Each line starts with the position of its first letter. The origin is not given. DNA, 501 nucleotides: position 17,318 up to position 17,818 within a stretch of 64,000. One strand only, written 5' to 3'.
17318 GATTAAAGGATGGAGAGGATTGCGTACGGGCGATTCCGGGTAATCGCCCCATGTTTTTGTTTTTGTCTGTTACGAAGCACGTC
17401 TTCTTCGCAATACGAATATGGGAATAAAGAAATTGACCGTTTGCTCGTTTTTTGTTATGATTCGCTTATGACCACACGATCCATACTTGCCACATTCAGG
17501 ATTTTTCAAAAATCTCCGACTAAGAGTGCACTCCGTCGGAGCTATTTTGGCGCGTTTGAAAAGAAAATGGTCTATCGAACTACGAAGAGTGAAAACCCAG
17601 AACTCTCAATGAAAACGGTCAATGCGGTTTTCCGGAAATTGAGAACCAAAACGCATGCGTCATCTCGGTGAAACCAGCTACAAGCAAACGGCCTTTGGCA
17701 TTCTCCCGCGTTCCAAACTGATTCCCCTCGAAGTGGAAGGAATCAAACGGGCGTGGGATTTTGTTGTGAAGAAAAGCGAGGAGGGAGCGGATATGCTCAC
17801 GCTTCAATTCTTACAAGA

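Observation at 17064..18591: Fic toxin module with degenerate active-site motif and candidate alpha-inh antitoxin, wedged between a surface-protein gene and an orphan C-terminal-domain fragment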

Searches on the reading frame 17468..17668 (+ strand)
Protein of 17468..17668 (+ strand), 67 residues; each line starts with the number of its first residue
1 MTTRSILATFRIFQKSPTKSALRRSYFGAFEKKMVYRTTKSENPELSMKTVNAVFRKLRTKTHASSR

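Call 37: search_solved_structures(query=A2, max_evalue=10, show_alignments=5)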
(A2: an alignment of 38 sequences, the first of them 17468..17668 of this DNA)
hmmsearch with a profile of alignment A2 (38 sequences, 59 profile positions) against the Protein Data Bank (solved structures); distinct sequences matched with E-value up to 10: 3.
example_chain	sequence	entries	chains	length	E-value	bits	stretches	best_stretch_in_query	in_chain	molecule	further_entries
7ajk_CCC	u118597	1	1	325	0.41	13.7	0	37-56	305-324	CYFIP-related Rac1 interactor B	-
7ajl_AAA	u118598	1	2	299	0.51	13.4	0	37-56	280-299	CYFIP-related Rac1 interactor B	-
6yjj_A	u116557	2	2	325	0.81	12.7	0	37-56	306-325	CYRI-B (FAM49B)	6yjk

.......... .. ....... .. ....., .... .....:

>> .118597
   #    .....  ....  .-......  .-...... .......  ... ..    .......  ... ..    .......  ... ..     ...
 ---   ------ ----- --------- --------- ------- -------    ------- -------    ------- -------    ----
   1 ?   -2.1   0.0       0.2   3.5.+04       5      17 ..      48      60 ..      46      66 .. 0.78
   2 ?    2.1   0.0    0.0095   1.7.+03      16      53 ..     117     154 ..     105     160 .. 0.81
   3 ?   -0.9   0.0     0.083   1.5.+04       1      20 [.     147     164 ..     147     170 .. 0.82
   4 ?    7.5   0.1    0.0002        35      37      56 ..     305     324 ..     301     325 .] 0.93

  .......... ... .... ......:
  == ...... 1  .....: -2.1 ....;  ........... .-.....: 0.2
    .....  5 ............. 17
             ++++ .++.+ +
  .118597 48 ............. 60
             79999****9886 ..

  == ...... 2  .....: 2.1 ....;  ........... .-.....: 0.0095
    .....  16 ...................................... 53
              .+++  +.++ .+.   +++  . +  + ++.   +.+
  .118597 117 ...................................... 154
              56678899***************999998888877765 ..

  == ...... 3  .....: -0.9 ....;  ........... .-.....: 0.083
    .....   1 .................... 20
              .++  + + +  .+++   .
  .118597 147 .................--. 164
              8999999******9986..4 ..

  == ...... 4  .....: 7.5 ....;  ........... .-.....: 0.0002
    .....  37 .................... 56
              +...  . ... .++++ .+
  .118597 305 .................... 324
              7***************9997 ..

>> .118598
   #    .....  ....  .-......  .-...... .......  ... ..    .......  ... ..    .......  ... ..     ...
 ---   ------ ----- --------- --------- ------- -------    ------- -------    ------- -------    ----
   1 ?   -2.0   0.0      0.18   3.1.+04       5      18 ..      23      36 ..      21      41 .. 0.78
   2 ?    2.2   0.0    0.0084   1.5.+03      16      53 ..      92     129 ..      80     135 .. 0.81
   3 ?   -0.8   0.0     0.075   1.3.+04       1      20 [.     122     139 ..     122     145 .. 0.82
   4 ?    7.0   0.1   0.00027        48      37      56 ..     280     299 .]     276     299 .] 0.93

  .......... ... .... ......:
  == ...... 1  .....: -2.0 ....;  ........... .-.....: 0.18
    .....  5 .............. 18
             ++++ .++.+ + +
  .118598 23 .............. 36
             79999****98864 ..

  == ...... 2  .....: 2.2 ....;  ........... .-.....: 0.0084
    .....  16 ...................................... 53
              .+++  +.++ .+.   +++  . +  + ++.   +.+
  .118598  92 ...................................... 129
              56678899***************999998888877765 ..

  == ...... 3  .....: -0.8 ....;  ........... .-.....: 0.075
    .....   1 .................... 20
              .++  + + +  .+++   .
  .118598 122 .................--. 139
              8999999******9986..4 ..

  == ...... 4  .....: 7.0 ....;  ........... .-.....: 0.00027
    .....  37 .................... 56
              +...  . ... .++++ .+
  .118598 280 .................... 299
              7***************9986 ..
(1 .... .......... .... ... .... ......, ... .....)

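Call 38: search_protein_families(library=pfam, alignment_id=A2, max_evalue=10)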
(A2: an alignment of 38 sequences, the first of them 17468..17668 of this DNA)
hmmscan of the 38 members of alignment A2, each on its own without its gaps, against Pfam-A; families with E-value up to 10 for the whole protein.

A. member 1, window:17468-17668:+ (67 aa): 0 families

B. families by the number of members that match (of 38 scanned): 21 families
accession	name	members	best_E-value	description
PF21384.2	Cas3_I-F_Cas2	2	0.02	CRISPR-associated nuclease/helicase Cas3, I-F/YPEST, Cas2 domain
PF11705.13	RNA_pol_3_Rpc31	2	0.023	DNA-directed RNA polymerase III subunit Rpc31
PF06244.18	Ccdc124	2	0.037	Coiled-coil domain-containing protein 124 /Oxs1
PF00505.25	HMG_box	1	0.0037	HMG (high mobility group) box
PF12594.13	DUF3764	1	0.0086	Protein of unknown function (DUF3764)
PF21941.2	SMEK_N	1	0.035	SMEK domain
PF07997.16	DUF1694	1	0.035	Protein of unknown function (DUF1694)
PF07816.16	DUF1645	1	0.05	Protein of unknown function (DUF1645)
PF07106.19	TBPIP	1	0.056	TBPIP/Hop2 winged helix domain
PF14226.12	DIOX_N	1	0.06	non-haem dioxygenase in morphine synthesis N-terminal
PF05637.18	Glyco_transf_34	1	0.069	galactosyl transferase GMA12/MNN10 family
PF25166.1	CoiA_C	1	0.078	Competence protein CoiA, C-terminal domain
PF13758.11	Prefoldin_3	1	0.08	Prefoldin subunit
PF25189.1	Tad8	1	0.1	Type II Thoeris inhibitor Tad8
PF21328.3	Gp44_lid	1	0.1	Sliding-clamp-loader large subunit, AAA+ ATPase lid domain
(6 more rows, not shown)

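Call 42: search_protein_families(library=padloc, proteins=[window:17468-17668:+], max_evalue=1)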
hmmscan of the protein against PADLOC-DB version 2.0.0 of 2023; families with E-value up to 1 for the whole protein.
window:17468-17668:+ (67 aa): 0 families

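Call 43: search_protein_families(library=phrogs, proteins=[window:17468-17668:+], max_evalue=1)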
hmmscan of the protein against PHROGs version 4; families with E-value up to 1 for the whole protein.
window:17468-17668:+ (67 aa): 2 families
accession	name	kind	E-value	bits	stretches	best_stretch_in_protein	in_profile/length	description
phrog_13986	-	unknown function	0.094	13.7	1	23-60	10-46/75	-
phrog_19607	-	unknown function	0.22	12.7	1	11-35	27-51/76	-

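Call 57: find_homologous_proteins(query=A2, max_evalue=0.001)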
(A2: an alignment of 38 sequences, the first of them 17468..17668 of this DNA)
Query A2 (38 sequences) (67 aa, profile of the alignment): 640 proteins with E <= 0.001 among 1504 candidates; the best 120 are listed.
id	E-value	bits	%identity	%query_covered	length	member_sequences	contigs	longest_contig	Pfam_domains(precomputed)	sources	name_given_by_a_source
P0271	8.6e-21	91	58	96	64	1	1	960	-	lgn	-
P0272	4.2e-20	89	57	91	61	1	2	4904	-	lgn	-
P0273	5.9e-20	88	57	94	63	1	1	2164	-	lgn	-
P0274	8.9e-20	88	52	96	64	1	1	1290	-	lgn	-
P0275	4.1e-19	86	59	91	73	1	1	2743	-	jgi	-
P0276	5.4e-19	85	58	96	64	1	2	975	-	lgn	-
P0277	2.8e-18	83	60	85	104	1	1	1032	-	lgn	-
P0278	4.5e-18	82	74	99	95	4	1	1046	-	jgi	-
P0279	2.5e-17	80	51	82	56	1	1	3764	-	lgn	-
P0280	5.4e-16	76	69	48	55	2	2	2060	-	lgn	-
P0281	6.5e-16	76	47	94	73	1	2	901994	-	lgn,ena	-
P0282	7.9e-16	75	46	42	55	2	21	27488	-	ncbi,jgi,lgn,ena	-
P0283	2.0e-15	74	-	-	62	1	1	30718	-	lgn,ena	-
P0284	3.2e-15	73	28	81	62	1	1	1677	-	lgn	-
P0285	4.9e-15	73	31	81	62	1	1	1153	-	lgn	-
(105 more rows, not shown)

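Call 67: predict_structure(alignment_id=A4)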
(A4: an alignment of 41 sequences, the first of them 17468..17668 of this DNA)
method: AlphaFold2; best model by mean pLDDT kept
length: 67 residues; sequences in the alignment: 41
mean_pLDDT: 85.4   pTM: 0.60
mean pLDDT of the five models: 85.4, 85.1, 84.6, 82.6, 80.9
residues with pLDDT >= 90: 29; 70-90: 31; 50-70: 6; < 50: 1
segments of 3 or more residues with pLDDT < 50: none
pLDDT, mean of each block of 10 residues (from residue 1): 86 82 84 95 95 90 58
secondary structure, 60 per line:
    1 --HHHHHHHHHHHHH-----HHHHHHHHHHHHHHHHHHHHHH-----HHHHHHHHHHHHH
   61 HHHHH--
elements in order: H3-15 H21-42 H48-65
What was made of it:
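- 17468..17671 (+): Small partner gene (67 aa), the candidate trans-acting inhibitor or antitoxin. The T38-T-K-S-E42-N43 motif lies at nt 17579-17596. The AF2 model has pLDDT 85 and three helices, and helix 21-42 ends at E42 (call 67).
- On Class I Fic toxin-antitoxin (FicTA/VbhTA): The AF2 model (pLDDT 85) has helices 3-15, 21-42 and 48-65, and E42 ends helix 2 (call 67).
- The motif sits at the C-terminal end of a predicted helix (call 67).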

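Call 69: fold_search(model_id=the predicted structure, library=pdb)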
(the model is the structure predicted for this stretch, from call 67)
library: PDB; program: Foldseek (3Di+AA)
matches with E <= 10: 45; with E <= 0.001: 0
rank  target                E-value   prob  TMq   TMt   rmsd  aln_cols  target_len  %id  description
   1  8g0k_A                2.1e+00  0.10  0.36  0.20   9.8        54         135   13  Bacteroides multispecies type VI secretion system Ntox15 domain effector and immunity Tde1/Tdi1 (released 2023-07-05)
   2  4raz_A                2.9e+00  0.38  0.42  0.22   0.9        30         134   27  Crystal structure of Magnetospirillum gryphiswaldense MSR-1 holo-Fur (released 2015-07-15)
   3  2go7_B                3.1e+00  0.05  0.26  0.10  11.4        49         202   24  CRYSTAL STRUCTURE OF A HYDROLASE FROM HALOACID DEHALOGENASE-LIKE FAMILY (SP_2064) FROM STREPTOCOCCUS PNEUMONIAE TIGR4  (released 2006-05-23)
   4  4rb2_D                3.4e+00  0.33  0.42  0.22   1.0        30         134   27  Crystal structure of Magnetospirillum gryphiswaldense MSR-1 SeMet-Fur-Mn2+-feoAB1 operator (released 2015-07-15)
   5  4i7h_B                3.4e+00  0.10  0.41  0.19  10.6        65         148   17  Structural basis for peroxide sensing and gene regulation by PerR from Streptococcus pyogenes (released 2013-05-08)
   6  4ray_A                3.6e+00  0.35  0.43  0.22   0.8        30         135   27  Crystal structure of Magnetospirillum gryphiswaldense MSR-1 Apo-Fur (released 2015-07-15)
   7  4lmy_B                3.6e+00  0.35  0.42  0.18   0.7        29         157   24  Structure of GAS PerR-Zn-Zn (released 2014-04-02)
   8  4rb1_A                3.6e+00  0.33  0.36  0.19   0.7        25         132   32  Crystal structure of Magnetospirillum gryphiswaldense MSR-1 Fur-Mn2+-E. coli Fur box (released 2015-07-15)
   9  2rgv_A                3.6e+00  0.28  0.40  0.20   1.0        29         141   24  The crystal structure of PerR-Ox highlights 2-oxo-Histidine formation (released 2008-10-14)
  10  2go7_A                3.6e+00  0.04  0.26  0.10  11.5        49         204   24  CRYSTAL STRUCTURE OF A HYDROLASE FROM HALOACID DEHALOGENASE-LIKE FAMILY (SP_2064) FROM STREPTOCOCCUS PNEUMONIAE TIGR4  (released 2006-05-23)
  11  4rb3_D                3.9e+00  0.30  0.42  0.22   0.9        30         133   27  Crystal structure of Magnetospirillum gryphiswaldense MSR-1 Fur-Mn2+-feoAB1 operator (released 2015-07-15)
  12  4i7h_A                3.9e+00  0.09  0.41  0.19  10.1        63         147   17  Structural basis for peroxide sensing and gene regulation by PerR from Streptococcus pyogenes (released 2013-05-08)
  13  8uyo                  3.9e+00  0.05  0.29  0.14  11.1        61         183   11  Structure of a recombinant human PNMA2 capsid (released 2024-03-20)
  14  4lmy_A                4.3e+00  0.28  0.41  0.19   0.8        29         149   24  Structure of GAS PerR-Zn-Zn (released 2014-04-02)
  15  2x24_B                4.3e+00  0.20  0.37  0.04   1.1        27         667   26  bovine ACC2 CT domain in complex with inhibitor (released 2011-01-26)
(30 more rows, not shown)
